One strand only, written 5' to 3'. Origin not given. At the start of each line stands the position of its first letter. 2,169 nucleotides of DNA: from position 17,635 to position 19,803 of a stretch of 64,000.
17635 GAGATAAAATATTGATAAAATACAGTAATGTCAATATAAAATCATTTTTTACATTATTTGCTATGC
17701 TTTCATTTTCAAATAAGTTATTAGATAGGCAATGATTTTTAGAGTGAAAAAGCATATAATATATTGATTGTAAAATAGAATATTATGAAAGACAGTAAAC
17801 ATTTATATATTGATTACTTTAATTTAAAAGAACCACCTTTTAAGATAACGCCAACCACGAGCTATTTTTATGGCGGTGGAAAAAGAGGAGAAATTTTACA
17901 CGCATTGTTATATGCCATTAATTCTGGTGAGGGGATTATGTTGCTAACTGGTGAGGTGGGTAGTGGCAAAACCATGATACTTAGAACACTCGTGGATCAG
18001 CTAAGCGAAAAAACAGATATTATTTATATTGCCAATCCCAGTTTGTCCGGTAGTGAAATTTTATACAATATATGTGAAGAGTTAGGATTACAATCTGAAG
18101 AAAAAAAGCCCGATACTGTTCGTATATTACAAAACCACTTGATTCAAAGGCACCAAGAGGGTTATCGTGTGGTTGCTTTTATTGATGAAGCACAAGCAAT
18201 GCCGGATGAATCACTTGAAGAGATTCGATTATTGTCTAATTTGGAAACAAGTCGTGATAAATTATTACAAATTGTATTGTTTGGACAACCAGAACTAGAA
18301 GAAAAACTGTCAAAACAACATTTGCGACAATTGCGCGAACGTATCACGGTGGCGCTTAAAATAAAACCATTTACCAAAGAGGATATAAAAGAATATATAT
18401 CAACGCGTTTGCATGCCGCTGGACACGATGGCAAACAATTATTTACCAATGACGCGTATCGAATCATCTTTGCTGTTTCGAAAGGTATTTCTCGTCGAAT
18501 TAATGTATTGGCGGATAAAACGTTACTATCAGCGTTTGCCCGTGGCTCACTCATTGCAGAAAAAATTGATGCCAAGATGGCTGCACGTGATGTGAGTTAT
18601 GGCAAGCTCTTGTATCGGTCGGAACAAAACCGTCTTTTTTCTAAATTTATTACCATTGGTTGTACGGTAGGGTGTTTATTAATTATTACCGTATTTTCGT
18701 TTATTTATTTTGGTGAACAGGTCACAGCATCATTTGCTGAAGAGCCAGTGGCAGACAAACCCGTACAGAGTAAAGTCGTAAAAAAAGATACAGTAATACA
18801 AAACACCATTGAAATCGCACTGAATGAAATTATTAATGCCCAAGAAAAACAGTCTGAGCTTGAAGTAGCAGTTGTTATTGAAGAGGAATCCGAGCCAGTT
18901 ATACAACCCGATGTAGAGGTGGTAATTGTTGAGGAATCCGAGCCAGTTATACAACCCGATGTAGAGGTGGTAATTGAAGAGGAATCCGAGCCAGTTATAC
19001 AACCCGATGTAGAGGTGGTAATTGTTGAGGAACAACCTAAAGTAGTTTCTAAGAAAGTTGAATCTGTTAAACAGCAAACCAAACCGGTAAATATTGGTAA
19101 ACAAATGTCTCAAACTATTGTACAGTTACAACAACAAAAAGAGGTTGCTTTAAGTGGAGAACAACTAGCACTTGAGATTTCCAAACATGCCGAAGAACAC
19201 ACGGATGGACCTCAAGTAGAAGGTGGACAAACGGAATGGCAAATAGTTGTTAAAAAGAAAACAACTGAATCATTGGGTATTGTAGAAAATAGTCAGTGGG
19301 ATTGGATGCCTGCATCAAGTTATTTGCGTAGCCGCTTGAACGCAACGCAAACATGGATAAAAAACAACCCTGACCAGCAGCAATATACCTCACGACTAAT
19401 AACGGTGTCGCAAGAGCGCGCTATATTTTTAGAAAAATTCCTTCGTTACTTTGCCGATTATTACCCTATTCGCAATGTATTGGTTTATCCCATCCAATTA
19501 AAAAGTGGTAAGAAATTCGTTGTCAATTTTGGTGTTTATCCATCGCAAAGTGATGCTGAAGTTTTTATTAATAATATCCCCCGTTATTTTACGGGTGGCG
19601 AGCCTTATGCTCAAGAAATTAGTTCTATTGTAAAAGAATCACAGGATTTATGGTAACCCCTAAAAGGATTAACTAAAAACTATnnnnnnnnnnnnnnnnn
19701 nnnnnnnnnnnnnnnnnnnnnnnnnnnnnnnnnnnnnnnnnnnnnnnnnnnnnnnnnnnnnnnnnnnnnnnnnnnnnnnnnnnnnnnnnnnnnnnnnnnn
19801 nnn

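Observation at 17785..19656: ExeA/GspA-like AAA+ protein with SPOR-like peptidoglycan domain and polymorphic acidic tandem repeat, 3 kb from the secretin cluster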

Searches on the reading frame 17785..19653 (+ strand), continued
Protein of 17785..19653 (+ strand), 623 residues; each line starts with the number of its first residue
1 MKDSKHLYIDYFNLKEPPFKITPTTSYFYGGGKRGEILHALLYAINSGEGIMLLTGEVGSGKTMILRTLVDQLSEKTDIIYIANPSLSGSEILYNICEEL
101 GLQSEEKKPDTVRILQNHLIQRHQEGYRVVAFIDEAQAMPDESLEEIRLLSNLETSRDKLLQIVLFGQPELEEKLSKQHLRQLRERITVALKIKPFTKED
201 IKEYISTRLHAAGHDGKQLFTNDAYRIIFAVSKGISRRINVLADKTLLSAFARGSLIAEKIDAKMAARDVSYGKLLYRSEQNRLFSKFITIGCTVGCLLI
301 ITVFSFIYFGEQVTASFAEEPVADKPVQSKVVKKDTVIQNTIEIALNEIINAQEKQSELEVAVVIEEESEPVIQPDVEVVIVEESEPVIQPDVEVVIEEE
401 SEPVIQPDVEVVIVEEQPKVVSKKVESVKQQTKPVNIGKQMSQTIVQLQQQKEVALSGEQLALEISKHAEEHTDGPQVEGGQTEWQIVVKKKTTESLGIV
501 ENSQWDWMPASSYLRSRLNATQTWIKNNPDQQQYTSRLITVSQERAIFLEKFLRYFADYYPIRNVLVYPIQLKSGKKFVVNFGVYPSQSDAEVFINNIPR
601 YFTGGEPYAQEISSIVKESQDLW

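Call 43: find_encoding_contigs(protein=P0079, flank=10000, max_places=1)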
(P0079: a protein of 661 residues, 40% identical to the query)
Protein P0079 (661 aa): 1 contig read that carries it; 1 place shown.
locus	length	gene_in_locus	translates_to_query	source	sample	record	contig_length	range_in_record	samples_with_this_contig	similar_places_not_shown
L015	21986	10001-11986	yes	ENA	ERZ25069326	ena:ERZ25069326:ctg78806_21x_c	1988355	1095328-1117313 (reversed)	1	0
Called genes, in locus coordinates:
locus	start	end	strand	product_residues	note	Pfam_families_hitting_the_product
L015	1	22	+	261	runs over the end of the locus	PF01416:PseudoU_synth_1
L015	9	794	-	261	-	PF00950:ABC-3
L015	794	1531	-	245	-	PF00005:ABC_tran, PF13304:AAA_21 (faint)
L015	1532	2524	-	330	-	-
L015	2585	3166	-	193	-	PF00578:AhpC-TSA, PF08534:Redoxin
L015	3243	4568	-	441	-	PF00364:Biotin_lipoyl, PF25984:BSH_YknX (faint), PF02817:E3_binding, PF00198:2-oxoacid_dh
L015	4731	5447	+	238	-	PF01135:PCMT, PF00398:RrnaAD (weak)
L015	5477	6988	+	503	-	PF02661:Fic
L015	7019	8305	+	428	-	PF02321:OEP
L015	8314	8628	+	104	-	PF00355:Rieske, PF13806:Rieske_2 (weak)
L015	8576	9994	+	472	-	PF00072:Response_reg, PF00158:Sigma54_activat, PF14532:Sigma54_activ_2, PF07728:AAA_5, PF25601:AAA_lid_14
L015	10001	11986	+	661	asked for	PF13191:AAA_16, PF13401:AAA_22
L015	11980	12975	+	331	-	PF01380:SIS, PF00571:CBS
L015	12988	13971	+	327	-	PF00702:Hydrolase (faint), PF08282:Hydrolase_3 (weak)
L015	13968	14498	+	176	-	-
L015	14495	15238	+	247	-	PF06835:LptC (faint), PF03968:LptD_N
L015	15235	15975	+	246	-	PF00005:ABC_tran, PF12399:BCA_ABC_TP_C (weak)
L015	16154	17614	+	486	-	PF00483:NTP_transferase, PF22640:ManC_GMP_beta-helix, PF01050:MannoseP_isomer, PF07883:Cupin_2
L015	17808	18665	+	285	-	PF02653:BPD_transp_2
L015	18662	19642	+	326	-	PF02653:BPD_transp_2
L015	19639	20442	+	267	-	PF00005:ABC_tran, PF13304:AAA_21 (faint), PF12399:BCA_ABC_TP_C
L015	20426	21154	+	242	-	PF00005:ABC_tran, PF13304:AAA_21 (faint)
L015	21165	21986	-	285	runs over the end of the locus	PF13091:PLDc_2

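Call 45: search_protein_families(library=ncbifam, proteins=[L001:5513-6817:+, L014:8631-10001:+, L015:8576-9991:+], max_evalue=1e-20)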
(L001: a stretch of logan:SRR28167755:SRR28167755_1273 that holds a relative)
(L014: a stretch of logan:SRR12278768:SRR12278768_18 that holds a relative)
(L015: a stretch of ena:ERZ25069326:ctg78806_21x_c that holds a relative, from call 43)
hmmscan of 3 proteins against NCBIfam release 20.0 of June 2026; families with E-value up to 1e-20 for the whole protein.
L001:5513-6817:+ (435 aa): 25 families
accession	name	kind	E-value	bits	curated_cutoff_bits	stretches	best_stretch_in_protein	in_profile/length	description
TIGR01818.1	ntrC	equivalog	4e-86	289.6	558.6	1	5-402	2-410/463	nitrogen regulation protein NR(I)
TIGR02915.1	PEP_resp_reg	equivalog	1.4e-80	271.4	502.6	1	4-431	1-438/445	PEP-CTERM-box response regulator transcription factor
NF041552.1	TF_PrdR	equivalog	2.1e-73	247.6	795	1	113-427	249-568/577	sigma-54 dependent transcriptional regulator PrdR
NF008469.0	PRK11361.1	equivalog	2.4e-73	247.4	714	1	2-426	5-445/461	acetoacetate metabolism transcriptional regulator AtoC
NF003451.0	PRK05022.1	equivalog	7.1e-73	246.1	476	1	118-433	176-506/512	nitric oxide reductase transcriptional regulator NorR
NF008176.1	PRK10923.1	equivalog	1.1e-69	235.2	620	1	4-388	6-400/469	nitrogen regulation protein NR(I)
NF041946.1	LuxO_transreg_Vib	equivalog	5.8e-67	226.5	800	1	27-425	25-450/463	quorum-sensing sigma-54 dependent transcriptional regulator LuxO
NF050807.1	TransRegFlbDCaul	equivalog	4.2e-64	217.1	750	1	78-429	70-432/454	sigma-54-dependent transcriptional regulator FlbD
TIGR01817.1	nifA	equivalog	4.3e-64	217.2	528.85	1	90-422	156-486/534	nif-specific transcriptional activator NifA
NF051870.1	NAssimRespRegNtrX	equivalog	1.6e-61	208.6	600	1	2-364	2-376/452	nitrogen assimilation response regulator NtrX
NF038308.1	RNA_repair_RtcR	equivalog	3.6e-61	207.6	650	1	86-429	133-505/530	RNA repair transcriptional activator RtcR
TIGR02329.1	propionate_PrpR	equivalog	8.5e-59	199.6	499.2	1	132-425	212-517/526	propionate catabolism operon regulatory protein PrpR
TIGR02974.1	phageshock_pspF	equivalog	1.6e-58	198.5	443.55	1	134-364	1-238/336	phage shock protein operon transcriptional activator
NF011953.0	PRK15424.1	equivalog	1.1e-57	195.9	703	1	128-425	215-524/538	propionate catabolism operon regulatory protein PrpR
NF011695.0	PRK15115.1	equivalog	7.3e-55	186.5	763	1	3-354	8-363/445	two-component system response regulator GlrR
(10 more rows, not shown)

L014:8631-10001:+ (457 aa): 23 families
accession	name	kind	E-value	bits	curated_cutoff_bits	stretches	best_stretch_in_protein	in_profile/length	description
TIGR02915.1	PEP_resp_reg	equivalog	3e-75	253.8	502.6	1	9-442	1-432/445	PEP-CTERM-box response regulator transcription factor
TIGR01818.1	ntrC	equivalog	3.3e-73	247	558.6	1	10-451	2-462/463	nitrogen regulation protein NR(I)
NF003451.0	PRK05022.1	equivalog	1.7e-72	244.8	476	1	134-450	186-506/512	nitric oxide reductase transcriptional regulator NorR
NF038308.1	RNA_repair_RtcR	equivalog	8.9e-70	236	650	1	134-446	176-505/530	RNA repair transcriptional activator RtcR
NF008469.0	PRK11361.1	equivalog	1.2e-66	225.3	714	1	7-448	5-450/461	acetoacetate metabolism transcriptional regulator AtoC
TIGR01817.1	nifA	equivalog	3.2e-65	220.9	528.85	1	131-374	189-438/534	nif-specific transcriptional activator NifA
TIGR02974.1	phageshock_pspF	equivalog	5.1e-62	210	443.55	1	140-451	1-335/336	phage shock protein operon transcriptional activator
NF050807.1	TransRegFlbDCaul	equivalog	2.1e-59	201.6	750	1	87-451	73-437/454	sigma-54-dependent transcriptional regulator FlbD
NF041552.1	TF_PrdR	equivalog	1.3e-58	198.7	795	1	139-449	268-573/577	sigma-54 dependent transcriptional regulator PrdR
TIGR02329.1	propionate_PrpR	equivalog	7.6e-57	193.1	499.2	1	131-450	205-525/526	propionate catabolism operon regulatory protein PrpR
NF041946.1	LuxO_transreg_Vib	equivalog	2.5e-56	191.4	800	1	41-450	29-458/463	quorum-sensing sigma-54 dependent transcriptional regulator LuxO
NF011953.0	PRK15424.1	equivalog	3.5e-56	190.9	703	1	128-451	209-533/538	propionate catabolism operon regulatory protein PrpR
NF051870.1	NAssimRespRegNtrX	equivalog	7.7e-56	189.9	600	1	9-387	4-389/452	nitrogen assimilation response regulator NtrX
NF008176.1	PRK10923.1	equivalog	8.5e-55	186.2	620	1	9-382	6-389/469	nitrogen regulation protein NR(I)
NF007689.0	PRK10365.1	equivalog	1.7e-53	182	760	1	37-371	31-379/441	sigma-54-dependent response regulator transcription factor ZraR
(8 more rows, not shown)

L015:8576-9991:+ (472 aa): 25 families
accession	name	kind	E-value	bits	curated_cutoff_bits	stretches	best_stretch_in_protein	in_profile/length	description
TIGR01818.1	ntrC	equivalog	4.6e-90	302.6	558.6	1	23-460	2-452/463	nitrogen regulation protein NR(I)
TIGR02915.1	PEP_resp_reg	equivalog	4e-86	289.6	502.6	1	22-470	1-441/445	PEP-CTERM-box response regulator transcription factor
NF003451.0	PRK05022.1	equivalog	3.6e-84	283.3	476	1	141-468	180-505/512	nitric oxide reductase transcriptional regulator NorR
NF038308.1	RNA_repair_RtcR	equivalog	1.4e-75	255.2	650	1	119-462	148-502/530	RNA repair transcriptional activator RtcR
NF008469.0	PRK11361.1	equivalog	8.2e-75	252.2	714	1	22-459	7-442/461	acetoacetate metabolism transcriptional regulator AtoC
TIGR01817.1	nifA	equivalog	4.3e-73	246.9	528.85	1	140-383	185-428/534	nif-specific transcriptional activator NifA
NF041552.1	TF_PrdR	equivalog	2.2e-69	234.3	795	1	148-459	264-564/577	sigma-54 dependent transcriptional regulator PrdR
TIGR02329.1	propionate_PrpR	equivalog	5.3e-69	233.2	499.2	1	137-461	198-517/526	propionate catabolism operon regulatory protein PrpR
NF041946.1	LuxO_transreg_Vib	equivalog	4e-68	230.3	800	1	57-462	32-451/463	quorum-sensing sigma-54 dependent transcriptional regulator LuxO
TIGR02974.1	phageshock_pspF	equivalog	4.8e-68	229.8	443.55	1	153-391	1-241/336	phage shock protein operon transcriptional activator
NF008176.1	PRK10923.1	equivalog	8.5e-67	225.7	620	1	23-401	7-389/469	nitrogen regulation protein NR(I)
NF050807.1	TransRegFlbDCaul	equivalog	1.5e-66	225.2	750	1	101-460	73-427/454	sigma-54-dependent transcriptional regulator FlbD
NF011953.0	PRK15424.1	equivalog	1.1e-65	222.2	703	1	139-459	207-522/538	propionate catabolism operon regulatory protein PrpR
NF051870.1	NAssimRespRegNtrX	equivalog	3e-65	220.9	600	1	22-459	4-438/452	nitrogen assimilation response regulator NtrX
NF011695.0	PRK15115.1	equivalog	4.6e-63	213.5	763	1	18-378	5-363/445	two-component system response regulator GlrR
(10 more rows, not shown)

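Call 61: find_related_loci(query=A4, collection=metagenome_contigs, flank=10000)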
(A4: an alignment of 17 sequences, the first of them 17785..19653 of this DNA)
Query A4 (623 aa) in metagenome_contigs; peptide patterns used: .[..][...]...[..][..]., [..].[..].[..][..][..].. (x = any residue, [..] = any of these).
600 stretches matched a pattern (row limit reached: there are more); 571 encode a relative of the query (tblastn E <= 1e-3); the best 80 are kept; 80 distinct loci.
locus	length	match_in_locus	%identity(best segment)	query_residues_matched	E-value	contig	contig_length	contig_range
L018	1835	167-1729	52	2-620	5e-93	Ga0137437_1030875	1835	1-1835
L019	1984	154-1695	48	1-620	3e-92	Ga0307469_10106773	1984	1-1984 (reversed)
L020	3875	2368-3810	53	7-620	3e-87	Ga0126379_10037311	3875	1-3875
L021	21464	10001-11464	50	7-612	1e-86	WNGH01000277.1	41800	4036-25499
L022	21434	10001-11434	46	2-620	2e-86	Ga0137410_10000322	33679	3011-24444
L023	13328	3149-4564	52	7-620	5e-86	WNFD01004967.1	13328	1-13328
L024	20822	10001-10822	51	3-274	4e-85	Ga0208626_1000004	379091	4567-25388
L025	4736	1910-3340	55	7-620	4e-85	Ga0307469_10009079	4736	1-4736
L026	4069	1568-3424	31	7-616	2e-85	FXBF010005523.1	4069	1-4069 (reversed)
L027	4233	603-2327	46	5-620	8e-85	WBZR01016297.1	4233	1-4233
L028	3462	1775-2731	46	7-329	5e-85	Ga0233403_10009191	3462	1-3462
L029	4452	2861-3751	47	7-307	7e-84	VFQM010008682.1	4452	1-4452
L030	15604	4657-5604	46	7-323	8e-84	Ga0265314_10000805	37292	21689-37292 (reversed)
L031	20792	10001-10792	53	7-269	5e-84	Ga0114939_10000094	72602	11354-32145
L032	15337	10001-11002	44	4-337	2e-83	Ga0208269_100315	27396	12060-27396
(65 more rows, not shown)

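Call 72: list_cluster_members(proteins=[P0001, P0003, P0005, P0013, P0014, P0016, P0019, P0022, P0008, P0079])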
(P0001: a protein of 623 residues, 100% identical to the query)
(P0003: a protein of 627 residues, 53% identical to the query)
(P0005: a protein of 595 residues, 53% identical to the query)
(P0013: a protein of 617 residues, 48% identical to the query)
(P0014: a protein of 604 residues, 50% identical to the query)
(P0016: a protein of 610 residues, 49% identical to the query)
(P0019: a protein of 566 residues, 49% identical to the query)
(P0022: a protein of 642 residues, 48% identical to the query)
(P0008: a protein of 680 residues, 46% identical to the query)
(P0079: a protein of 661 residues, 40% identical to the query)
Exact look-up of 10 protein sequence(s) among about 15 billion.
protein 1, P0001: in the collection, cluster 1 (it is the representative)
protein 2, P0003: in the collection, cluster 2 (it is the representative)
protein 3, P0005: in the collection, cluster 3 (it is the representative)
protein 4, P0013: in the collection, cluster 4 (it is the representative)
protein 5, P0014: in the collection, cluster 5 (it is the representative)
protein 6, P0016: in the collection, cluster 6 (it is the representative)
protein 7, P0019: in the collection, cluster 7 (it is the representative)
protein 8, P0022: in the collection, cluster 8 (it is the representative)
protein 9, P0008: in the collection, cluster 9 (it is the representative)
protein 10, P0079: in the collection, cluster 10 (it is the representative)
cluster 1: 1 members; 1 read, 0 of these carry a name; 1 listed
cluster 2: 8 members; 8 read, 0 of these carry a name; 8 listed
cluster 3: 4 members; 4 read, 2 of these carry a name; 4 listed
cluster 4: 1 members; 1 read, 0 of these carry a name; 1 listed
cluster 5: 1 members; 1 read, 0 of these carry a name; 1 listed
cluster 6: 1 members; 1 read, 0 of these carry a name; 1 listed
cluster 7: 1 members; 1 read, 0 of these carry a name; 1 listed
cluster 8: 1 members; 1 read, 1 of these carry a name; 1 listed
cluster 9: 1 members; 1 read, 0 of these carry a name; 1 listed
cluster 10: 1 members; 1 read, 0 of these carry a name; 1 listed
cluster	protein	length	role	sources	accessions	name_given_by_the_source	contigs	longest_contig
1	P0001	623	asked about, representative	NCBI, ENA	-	-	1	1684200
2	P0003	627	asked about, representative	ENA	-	-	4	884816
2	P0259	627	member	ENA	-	-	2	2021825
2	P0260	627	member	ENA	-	-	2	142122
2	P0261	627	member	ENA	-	-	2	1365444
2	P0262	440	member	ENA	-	-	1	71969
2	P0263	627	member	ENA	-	-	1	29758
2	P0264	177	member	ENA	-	-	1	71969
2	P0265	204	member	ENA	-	-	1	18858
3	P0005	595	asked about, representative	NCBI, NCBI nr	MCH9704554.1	MAG: AAA family ATPase [Proteobacteria bacterium] | AAA family ATPase [Pseudomonadota bacterium]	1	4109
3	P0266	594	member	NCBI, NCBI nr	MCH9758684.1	MAG: AAA family ATPase [Proteobacteria bacterium] | AAA family ATPase [Pseudomonadota bacterium]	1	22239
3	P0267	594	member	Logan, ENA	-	-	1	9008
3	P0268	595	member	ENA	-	-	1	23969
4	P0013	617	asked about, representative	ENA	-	-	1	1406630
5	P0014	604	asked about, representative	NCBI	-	-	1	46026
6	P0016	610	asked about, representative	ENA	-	-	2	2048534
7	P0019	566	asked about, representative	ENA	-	-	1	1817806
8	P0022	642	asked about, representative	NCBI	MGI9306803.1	MAG: AAA family ATPase [Gammaproteobacteria bacterium]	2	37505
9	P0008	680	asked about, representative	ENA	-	-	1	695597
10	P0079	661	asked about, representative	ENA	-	-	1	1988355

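Call 103: predict_structure(alignment_id=A1)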
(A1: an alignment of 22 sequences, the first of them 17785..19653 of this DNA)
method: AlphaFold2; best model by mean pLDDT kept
length: 623 residues; sequences in the alignment: 22
mean_pLDDT: 69.6   pTM: 0.43
mean pLDDT of the five models: 69.6, 69.5, 67.3, 66.0, 65.4
residues with pLDDT >= 90: 108; 70-90: 281; 50-70: 65; < 50: 169
segments of 3 or more residues with pLDDT < 50: 1-4, 273-279, 316-441, 451-457, 469-492
pLDDT, mean of each block of 10 residues (from residue 1): 59 80 56 76 87 87 84 89 81 87 74 88 90 90 85 78 92 82 86 84 83 80 90 83 88 88 86 48 72 87 77 47 36 38 44 40 28 31 29 28 29 30 30 40 53 49 54 33 39 54 81 88 84 91 90 87 91 91 92 89 90 90 83
secondary structure, 60 per line:
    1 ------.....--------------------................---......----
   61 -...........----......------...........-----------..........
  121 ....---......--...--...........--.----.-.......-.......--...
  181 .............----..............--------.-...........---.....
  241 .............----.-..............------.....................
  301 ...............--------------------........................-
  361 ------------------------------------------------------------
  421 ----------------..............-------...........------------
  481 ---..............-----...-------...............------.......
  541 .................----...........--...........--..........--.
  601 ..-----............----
elements in order: H7-11 H32-47 E51-56 H62-72 E77-82 H89-99 H111-124 E128-133 H141-151 E161-167 H169-175 H178-186 E187-193 H198-211 H222-232 H236-253 H260-273 H280-315 H336-359 H437-450 H458-468 H484-497 H513-527 E534-542 H543-557 E565-572 E575-585 H588-597 E608-611 H612-619

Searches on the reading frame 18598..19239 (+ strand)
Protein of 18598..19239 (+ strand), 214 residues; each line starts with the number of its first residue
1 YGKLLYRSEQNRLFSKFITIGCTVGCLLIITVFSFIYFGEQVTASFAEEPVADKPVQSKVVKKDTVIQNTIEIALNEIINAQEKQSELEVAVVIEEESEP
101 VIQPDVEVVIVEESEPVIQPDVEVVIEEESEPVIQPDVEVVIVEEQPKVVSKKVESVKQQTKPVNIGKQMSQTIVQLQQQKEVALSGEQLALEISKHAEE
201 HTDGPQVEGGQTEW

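Call 6: search_protein_families(library=pfam, proteins=[window:18598-19239:+], max_evalue=10)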
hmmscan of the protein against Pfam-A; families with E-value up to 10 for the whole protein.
seq(214 aa): 0 families
